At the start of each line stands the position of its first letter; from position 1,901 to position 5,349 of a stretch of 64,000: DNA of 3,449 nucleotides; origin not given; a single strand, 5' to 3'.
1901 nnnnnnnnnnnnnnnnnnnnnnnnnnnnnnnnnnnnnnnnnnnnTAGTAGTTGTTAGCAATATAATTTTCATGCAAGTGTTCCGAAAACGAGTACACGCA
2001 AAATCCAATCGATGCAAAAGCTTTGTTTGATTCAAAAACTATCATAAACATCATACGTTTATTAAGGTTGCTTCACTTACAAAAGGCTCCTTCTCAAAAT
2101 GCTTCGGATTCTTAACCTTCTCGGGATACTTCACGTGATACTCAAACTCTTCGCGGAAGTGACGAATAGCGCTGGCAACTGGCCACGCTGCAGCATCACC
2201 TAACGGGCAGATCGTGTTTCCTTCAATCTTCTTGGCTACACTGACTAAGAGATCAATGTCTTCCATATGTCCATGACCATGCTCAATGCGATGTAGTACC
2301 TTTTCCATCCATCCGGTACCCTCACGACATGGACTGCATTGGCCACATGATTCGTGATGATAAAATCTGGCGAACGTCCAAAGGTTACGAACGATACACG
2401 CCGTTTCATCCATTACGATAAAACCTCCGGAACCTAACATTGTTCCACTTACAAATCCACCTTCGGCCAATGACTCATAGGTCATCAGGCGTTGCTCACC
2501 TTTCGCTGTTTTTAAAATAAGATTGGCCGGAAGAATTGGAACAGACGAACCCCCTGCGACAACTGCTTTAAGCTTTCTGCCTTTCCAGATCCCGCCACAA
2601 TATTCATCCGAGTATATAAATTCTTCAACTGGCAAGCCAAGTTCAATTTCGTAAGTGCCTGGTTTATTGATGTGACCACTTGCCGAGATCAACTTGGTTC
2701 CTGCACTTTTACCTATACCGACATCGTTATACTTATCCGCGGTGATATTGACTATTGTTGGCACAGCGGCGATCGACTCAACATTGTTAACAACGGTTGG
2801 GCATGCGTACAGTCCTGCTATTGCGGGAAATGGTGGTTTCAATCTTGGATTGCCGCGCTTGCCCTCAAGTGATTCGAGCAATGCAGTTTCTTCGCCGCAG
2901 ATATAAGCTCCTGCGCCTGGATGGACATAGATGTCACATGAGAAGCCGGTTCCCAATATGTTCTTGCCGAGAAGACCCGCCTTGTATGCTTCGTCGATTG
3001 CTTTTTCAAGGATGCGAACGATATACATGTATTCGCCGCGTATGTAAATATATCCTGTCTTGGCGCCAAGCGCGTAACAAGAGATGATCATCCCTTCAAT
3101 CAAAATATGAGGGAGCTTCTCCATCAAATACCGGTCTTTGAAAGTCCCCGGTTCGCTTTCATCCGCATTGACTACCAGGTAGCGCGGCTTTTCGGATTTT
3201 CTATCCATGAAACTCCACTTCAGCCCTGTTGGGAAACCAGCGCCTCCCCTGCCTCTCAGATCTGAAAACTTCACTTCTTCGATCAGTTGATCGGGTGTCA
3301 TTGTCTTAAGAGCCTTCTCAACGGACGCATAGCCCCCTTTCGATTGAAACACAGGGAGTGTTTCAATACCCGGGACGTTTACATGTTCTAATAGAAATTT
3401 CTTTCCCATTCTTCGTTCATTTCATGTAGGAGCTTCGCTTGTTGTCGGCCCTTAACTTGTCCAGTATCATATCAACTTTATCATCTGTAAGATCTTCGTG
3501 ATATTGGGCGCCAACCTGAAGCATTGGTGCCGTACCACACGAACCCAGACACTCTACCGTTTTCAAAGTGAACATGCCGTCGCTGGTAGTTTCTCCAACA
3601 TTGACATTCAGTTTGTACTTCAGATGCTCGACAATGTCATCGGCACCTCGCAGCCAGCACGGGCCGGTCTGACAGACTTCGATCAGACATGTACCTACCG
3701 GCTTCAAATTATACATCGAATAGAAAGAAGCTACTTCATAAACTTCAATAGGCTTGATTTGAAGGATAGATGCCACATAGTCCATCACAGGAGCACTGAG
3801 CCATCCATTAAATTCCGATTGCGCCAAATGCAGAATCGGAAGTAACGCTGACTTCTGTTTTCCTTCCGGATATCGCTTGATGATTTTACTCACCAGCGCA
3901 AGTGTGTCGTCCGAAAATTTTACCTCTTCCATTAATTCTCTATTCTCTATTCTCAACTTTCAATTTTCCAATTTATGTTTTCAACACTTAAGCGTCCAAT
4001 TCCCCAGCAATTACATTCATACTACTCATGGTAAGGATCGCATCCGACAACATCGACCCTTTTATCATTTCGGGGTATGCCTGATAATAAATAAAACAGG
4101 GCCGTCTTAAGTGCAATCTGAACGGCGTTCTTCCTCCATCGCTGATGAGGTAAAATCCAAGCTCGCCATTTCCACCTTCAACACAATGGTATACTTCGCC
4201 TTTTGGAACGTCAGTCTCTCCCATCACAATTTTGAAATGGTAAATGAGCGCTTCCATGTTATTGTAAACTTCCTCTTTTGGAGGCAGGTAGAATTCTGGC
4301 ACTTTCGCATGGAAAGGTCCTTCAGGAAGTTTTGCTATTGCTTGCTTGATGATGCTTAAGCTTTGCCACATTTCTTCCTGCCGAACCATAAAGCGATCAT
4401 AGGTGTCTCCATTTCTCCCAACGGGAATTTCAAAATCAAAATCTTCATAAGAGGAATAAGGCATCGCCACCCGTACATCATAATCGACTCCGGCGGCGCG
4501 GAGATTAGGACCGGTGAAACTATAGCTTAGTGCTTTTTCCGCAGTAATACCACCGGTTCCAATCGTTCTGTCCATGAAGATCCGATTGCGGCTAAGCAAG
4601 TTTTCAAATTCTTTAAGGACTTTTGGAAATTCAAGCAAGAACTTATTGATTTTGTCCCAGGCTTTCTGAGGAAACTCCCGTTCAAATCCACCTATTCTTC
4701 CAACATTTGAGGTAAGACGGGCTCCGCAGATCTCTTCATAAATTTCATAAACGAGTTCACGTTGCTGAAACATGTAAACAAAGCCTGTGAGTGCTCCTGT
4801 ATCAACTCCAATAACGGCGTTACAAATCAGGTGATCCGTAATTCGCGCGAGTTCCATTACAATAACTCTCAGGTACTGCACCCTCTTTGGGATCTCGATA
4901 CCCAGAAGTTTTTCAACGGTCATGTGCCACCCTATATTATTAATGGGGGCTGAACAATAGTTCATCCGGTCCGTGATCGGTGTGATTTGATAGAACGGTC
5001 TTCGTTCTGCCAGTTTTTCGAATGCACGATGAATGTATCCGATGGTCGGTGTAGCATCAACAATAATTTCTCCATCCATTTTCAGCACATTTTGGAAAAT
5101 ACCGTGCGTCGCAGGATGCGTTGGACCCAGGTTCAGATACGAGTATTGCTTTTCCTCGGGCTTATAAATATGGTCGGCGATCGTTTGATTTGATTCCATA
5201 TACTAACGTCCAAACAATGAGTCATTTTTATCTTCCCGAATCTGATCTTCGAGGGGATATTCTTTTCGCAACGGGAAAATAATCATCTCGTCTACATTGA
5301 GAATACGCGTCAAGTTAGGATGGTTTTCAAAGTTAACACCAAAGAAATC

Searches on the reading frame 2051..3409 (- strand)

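Call 48: search_protein_families(library=pfam, proteins=[window:2051-3409:-], max_evalue=0.00001)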
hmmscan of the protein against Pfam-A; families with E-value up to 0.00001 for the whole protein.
window:2051-3409:- (452 aa): 3 families
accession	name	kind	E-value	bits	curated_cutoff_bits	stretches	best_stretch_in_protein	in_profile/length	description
PF01512.22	Complex1_51K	-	1e-50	172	31.2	1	46-217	1-149/150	Nuo51 FMN-binding domain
PF10589.14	NADH_4Fe-4S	-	9.8e-35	118.7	23.5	1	344-425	4-85/85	NADH-ubiquinone oxidoreductase-F iron-sulfur binding region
PF22461.2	SLBB_2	-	2.2e-06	28.1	27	1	240-310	2-72/79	SLBB domain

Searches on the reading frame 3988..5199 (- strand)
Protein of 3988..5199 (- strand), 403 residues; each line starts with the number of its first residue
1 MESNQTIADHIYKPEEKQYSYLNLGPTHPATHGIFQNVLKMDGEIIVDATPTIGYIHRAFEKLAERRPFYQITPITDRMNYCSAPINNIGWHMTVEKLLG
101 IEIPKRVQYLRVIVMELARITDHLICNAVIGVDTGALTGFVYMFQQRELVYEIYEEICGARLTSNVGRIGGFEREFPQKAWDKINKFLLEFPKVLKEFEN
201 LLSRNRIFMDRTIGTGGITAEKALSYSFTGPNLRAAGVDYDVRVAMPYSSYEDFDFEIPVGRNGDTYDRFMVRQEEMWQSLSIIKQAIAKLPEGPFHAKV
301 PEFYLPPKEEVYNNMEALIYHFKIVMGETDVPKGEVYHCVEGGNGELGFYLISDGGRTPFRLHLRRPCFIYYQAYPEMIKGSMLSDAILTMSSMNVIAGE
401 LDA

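Call 48: search_protein_families(library=pfam, proteins=[window:3988-5199:-], max_evalue=0.00001)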
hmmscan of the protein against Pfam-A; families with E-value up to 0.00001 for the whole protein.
window:3988-5199:- (403 aa): 1 family
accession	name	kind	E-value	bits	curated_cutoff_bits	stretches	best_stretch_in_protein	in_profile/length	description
PF00346.24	Complex1_49kDa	-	5.4e-110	367.2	24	1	133-402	1-270/271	Respiratory-chain NADH dehydrogenase, 49 Kd subunit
